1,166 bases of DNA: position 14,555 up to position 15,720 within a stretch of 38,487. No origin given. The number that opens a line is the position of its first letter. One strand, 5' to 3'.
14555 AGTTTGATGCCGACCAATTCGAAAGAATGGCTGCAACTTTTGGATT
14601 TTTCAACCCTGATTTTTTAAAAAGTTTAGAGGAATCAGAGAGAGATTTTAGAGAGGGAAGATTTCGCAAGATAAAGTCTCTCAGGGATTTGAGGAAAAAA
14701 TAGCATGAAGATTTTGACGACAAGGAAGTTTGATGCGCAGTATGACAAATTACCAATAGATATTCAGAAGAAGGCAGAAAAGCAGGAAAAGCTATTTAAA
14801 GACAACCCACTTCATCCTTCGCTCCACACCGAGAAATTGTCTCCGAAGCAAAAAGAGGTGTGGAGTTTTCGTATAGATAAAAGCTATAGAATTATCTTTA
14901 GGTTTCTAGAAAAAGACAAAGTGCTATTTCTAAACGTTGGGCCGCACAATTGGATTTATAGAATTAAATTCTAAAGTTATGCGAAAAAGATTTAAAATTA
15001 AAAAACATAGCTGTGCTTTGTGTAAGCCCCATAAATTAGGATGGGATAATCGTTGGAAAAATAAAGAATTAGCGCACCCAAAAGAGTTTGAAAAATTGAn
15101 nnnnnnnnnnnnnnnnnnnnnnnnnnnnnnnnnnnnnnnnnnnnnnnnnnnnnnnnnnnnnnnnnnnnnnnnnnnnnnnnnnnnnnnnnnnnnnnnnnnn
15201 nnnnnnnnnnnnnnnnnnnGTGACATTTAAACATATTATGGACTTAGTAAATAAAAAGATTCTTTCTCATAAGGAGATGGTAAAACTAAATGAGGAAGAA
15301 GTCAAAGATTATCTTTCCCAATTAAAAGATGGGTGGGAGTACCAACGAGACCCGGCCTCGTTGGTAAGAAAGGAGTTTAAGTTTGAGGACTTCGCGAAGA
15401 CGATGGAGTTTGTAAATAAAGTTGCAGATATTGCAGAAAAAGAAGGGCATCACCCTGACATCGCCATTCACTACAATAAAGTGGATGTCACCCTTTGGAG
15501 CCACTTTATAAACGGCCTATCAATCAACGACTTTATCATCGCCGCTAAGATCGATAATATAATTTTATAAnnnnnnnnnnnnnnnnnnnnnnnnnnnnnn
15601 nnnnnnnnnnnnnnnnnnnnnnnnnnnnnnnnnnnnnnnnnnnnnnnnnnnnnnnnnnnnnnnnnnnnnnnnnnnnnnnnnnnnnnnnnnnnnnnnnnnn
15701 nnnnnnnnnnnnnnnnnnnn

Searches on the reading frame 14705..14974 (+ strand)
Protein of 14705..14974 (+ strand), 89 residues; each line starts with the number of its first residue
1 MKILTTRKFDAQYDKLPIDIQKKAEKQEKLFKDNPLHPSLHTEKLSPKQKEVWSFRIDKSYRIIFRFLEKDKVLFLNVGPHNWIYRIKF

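Call 16: search_protein_families(library=pfam, proteins=[window:14705-14974:+])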
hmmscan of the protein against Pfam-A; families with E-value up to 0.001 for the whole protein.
window:14705-14974:+ (89 aa): 4 families
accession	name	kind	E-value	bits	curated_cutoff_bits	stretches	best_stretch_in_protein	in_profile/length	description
PF05015.19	HigB-like_toxin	-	5.6e-07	30.4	27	1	37-81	48-91/91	RelE-like toxin of type II toxin-antitoxin system HigB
PF24732.2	ParE_like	-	2e-05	24.9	24.4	1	20-68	3-50/67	ParE-like toxin domain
PF05016.21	ParE_toxin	-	3.5e-05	24.7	23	1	5-82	3-86/89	ParE toxin of type II toxin-antitoxin system, parDE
PF05973.20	Gp49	-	0.00075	20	23.9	1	14-78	4-69/90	Phage derived protein Gp49-like (DUF891)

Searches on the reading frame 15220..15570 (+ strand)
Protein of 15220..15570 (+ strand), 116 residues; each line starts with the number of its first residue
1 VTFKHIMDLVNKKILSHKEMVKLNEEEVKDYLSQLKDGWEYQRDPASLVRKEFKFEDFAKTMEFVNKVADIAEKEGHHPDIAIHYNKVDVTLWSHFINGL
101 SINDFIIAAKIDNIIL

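Call 16: search_protein_families(library=pfam, proteins=[window:15220-15570:+])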
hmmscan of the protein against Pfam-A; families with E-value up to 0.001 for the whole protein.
window:15220-15570:+ (116 aa): 1 family
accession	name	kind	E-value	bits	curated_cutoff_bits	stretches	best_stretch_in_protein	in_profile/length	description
PF01329.24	Pterin_4a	-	9.6e-32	109.4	26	1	22-114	2-91/91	Pterin 4 alpha carbinolamine dehydratase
